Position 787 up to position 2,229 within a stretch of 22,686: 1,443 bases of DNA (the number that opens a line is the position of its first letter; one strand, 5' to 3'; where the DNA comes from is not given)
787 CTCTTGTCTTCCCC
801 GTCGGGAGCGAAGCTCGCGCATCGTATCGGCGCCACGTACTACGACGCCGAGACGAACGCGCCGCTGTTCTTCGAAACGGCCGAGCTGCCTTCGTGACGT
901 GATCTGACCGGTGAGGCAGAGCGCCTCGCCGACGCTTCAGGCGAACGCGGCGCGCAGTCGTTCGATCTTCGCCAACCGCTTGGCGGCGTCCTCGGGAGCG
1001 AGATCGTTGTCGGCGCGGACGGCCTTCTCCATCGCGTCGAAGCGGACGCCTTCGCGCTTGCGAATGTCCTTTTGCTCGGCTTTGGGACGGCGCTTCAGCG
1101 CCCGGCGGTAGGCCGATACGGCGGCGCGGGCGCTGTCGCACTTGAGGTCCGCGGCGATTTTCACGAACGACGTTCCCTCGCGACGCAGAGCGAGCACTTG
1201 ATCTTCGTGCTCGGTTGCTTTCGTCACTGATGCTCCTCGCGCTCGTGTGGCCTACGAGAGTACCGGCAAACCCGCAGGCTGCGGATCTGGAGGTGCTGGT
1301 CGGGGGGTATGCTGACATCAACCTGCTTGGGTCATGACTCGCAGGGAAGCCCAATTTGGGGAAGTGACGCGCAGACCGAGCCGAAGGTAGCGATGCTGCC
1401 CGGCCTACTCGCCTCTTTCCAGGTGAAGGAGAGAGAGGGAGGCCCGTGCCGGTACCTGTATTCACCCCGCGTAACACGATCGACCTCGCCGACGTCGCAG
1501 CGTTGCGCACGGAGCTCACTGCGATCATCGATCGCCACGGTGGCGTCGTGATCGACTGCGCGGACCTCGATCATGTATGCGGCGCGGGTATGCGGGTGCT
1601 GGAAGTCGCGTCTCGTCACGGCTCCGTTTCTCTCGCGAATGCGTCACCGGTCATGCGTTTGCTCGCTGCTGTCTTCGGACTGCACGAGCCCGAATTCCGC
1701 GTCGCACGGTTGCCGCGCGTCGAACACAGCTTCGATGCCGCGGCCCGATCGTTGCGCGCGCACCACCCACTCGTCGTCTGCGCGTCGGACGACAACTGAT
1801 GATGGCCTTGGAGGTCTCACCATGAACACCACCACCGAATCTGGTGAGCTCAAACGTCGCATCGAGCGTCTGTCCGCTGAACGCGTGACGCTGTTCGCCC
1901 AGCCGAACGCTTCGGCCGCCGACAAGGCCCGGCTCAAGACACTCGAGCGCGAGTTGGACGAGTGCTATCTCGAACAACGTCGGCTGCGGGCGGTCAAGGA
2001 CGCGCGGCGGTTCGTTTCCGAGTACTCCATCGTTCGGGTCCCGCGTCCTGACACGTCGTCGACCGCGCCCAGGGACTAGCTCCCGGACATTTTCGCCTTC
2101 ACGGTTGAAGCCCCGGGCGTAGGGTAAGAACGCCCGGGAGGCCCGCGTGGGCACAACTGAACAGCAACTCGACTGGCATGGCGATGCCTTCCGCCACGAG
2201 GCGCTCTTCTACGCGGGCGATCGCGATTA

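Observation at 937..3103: Partner-switching module (STAS antagonist, DUF2630-like protein, MEDS-fused anti-sigma kinase) with no sigma factor nearby, but divergent from a region-4-only mini-protein.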

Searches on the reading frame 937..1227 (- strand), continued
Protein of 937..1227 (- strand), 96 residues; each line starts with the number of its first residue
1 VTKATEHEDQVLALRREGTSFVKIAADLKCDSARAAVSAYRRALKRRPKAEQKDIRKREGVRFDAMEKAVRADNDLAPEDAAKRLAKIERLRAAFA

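Call 58: search_solved_structures(query=A1, max_evalue=10, show_alignments=2)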
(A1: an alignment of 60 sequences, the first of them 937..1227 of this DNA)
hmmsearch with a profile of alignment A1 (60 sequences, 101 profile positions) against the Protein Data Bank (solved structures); distinct sequences matched with E-value up to 10: 32.
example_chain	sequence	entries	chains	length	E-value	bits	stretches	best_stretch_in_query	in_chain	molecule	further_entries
6b85_J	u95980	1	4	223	0.0096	19.2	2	32-85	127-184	TMHC4_R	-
8ump_A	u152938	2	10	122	0.02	18.2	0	31-56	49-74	T33-ml35-redesigned-TPR-domain-fold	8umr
7z5i_A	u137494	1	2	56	0.037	17.3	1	53-98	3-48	Myogenic factor 5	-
8fje_A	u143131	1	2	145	0.038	17.2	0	37-65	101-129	E8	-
7z5k_A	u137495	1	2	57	0.039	17.2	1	53-98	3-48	Myogenic factor 5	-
7w5w_J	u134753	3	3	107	0.082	16.2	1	14-58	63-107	Regulatory protein SoxS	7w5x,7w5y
8far_A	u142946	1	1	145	0.083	16.2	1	32-85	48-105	I432-1-CC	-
7wz6_B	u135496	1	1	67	0.084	16.1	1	52-98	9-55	Myoblast determination protein 1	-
1mdy_B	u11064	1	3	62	0.09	16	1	52-98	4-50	PROTEIN (MYOD BHLH DOMAIN)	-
8cus_A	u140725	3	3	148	0.12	15.7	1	32-85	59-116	I432-1(NaCl) Chain A | I432-1(Imd) Chain A | I432-1-X3 Chain A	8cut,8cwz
8fwd_1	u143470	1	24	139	0.2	14.9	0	34-84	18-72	O43-rpxdoc-EK1_B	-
1mdy_A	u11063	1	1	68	0.2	14.9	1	52-98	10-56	PROTEIN (MYOD BHLH DOMAIN)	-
4eqf_A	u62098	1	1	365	0.28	14.5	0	34-52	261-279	PEX5-related protein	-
9n9q_C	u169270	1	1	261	0.31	14.3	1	9-59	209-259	RpoE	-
4wt0_B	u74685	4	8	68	0.33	14.2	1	4-31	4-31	Response regulator receiver domain protein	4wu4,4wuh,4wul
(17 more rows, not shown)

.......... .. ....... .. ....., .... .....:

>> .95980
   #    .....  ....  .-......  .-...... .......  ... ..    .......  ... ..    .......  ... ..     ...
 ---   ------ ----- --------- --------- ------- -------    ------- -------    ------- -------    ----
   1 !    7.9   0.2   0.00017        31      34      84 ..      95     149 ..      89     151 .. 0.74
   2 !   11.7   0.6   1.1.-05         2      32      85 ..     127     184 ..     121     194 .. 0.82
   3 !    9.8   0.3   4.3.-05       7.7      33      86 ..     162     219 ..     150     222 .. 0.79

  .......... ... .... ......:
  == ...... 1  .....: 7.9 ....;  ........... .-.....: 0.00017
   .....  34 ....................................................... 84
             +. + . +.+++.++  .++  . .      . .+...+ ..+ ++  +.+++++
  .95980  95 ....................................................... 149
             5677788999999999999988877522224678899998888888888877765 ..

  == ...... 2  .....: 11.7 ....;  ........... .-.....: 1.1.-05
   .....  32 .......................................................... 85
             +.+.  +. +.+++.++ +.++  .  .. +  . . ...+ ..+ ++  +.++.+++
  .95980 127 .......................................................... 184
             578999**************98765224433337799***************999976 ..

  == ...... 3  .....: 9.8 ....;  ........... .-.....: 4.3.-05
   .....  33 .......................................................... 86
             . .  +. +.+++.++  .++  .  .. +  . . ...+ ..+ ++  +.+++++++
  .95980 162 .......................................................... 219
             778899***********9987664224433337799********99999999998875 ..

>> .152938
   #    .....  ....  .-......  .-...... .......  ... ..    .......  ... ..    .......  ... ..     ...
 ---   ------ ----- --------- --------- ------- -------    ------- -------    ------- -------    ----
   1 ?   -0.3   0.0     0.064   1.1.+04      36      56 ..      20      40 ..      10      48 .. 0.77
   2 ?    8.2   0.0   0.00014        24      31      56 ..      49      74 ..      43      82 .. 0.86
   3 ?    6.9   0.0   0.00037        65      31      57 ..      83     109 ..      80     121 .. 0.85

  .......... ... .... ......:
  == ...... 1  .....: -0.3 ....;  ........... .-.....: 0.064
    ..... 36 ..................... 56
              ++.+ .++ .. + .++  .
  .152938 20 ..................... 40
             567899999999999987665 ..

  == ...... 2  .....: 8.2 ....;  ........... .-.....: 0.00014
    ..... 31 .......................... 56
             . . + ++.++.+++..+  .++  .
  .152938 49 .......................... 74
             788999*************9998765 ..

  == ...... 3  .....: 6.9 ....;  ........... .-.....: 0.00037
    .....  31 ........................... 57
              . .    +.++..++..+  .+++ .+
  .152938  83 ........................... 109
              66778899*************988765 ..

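Call 64: find_encoding_contigs(protein=P0123, flank=6000, max_places=3)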
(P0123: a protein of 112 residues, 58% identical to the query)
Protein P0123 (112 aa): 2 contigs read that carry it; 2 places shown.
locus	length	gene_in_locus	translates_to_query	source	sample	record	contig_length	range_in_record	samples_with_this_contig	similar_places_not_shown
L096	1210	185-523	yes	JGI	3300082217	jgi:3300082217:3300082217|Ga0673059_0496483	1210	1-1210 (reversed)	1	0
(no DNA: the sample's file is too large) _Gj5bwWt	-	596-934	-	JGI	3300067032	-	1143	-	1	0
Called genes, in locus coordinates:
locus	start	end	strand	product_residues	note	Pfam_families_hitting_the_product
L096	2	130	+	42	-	?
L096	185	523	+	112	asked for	-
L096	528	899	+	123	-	-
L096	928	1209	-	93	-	?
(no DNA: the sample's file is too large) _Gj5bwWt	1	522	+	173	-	?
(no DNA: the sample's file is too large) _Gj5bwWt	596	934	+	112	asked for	-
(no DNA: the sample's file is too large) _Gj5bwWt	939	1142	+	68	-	?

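Call 65: find_encoding_contigs(protein=P0126, flank=6000, max_places=3)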
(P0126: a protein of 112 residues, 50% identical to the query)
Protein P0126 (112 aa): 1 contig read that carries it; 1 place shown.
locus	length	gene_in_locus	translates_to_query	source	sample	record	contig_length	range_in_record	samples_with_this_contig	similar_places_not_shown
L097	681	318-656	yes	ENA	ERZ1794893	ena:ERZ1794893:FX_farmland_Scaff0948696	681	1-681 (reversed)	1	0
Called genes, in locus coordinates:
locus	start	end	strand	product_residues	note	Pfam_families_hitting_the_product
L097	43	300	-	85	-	-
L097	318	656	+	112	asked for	-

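Call 69: search_dna_similar(query=window:937-1227:-, collection=plasmids, mode=protein, max_evalue=0.01, max_rows=20)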
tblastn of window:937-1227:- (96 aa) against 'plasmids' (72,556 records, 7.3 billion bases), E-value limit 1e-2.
No match.

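Call 71: search_dna_similar(query=window:937-1227:-, collection=phages, mode=protein, max_evalue=0.1, max_rows=10)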
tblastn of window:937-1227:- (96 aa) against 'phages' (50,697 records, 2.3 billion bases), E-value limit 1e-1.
No match.

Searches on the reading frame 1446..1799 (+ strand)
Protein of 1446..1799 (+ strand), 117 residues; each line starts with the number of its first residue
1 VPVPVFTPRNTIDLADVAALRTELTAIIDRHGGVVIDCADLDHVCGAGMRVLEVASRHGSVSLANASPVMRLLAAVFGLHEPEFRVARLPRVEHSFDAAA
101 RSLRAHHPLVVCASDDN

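Call 3: search_protein_families(library=pfam, proteins=[window:1446-1799:+], max_evalue=0.1)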
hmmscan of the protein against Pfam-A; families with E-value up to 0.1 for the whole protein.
window:1446-1799:+ (117 aa): 2 families
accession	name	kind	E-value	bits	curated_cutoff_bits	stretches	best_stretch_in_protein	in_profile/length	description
PF01740.26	STAS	-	2.6e-05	24.4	22.6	1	4-80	11-94/106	STAS domain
PF13466.11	STAS_2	-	7.7e-05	23.2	29.2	1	12-79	7-79/80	STAS domain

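Call 11: search_protein_families(library=ncbifam, proteins=[window:1446-1799:+], max_evalue=1)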
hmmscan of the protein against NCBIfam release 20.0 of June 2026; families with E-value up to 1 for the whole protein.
window:1446-1799:+ (117 aa): 1 family
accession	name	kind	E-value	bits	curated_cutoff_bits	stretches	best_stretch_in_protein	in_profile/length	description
TIGR00377.1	ant_ant_sig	superfamily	0.0024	17.7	53.45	1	7-80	17-97/108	anti-sigma factor antagonist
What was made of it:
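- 1446..1799 (+): 117-aa STAS-domain protein (anti-sigma-antagonist fold). It has Gly46 at the position of the phosphorylated Ser and carries a ~35-aa C-terminal extension. Pfam STAS 24.4 bits and STAS_2 23.2 bits, plus TIGR00377 at E 0.0024 (calls 3, 11).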

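Call 82: search_solved_structures(query=window:1446-1799:+, max_evalue=1)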
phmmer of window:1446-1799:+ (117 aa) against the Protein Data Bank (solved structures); distinct sequences matched with E-value up to 1: 1.
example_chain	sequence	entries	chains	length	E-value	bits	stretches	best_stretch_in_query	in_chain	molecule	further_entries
3jtf_A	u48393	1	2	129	0.44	13.8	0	9-34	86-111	Magnesium and cobalt efflux protein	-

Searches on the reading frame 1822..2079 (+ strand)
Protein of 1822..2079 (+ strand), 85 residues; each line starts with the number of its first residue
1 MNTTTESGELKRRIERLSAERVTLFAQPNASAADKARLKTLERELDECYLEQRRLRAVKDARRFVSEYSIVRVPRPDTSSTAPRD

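Call 3: search_protein_families(library=pfam, proteins=[window:1822-2076:+], max_evalue=0.1)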
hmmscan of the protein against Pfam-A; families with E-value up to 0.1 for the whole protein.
seq(85 aa): 1 family
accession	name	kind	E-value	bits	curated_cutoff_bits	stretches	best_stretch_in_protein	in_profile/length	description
PF10944.13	DUF2630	-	0.006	17.5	27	1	10-57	5-58/80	Protein of unknown function (DUF2630)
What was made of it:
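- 1822..2079 (+): 85-aa basic coiled-coil protein, a divergent DUF2630 (PF10944) member. Pfam 17.5 bits, below cutoff (call 3).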

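Call 11: search_protein_families(library=ncbifam, proteins=[window:1822-2079:+], max_evalue=1)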
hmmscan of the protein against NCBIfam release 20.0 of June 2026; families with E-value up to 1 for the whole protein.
window:1822-2079:+ (85 aa): 1 family
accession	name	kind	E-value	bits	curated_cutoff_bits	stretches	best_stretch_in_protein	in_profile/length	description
TIGR03346.1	chaperone_ClpB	equivalog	0.042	12.1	1232.1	1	7-61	407-459/853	ATP-dependent chaperone ClpB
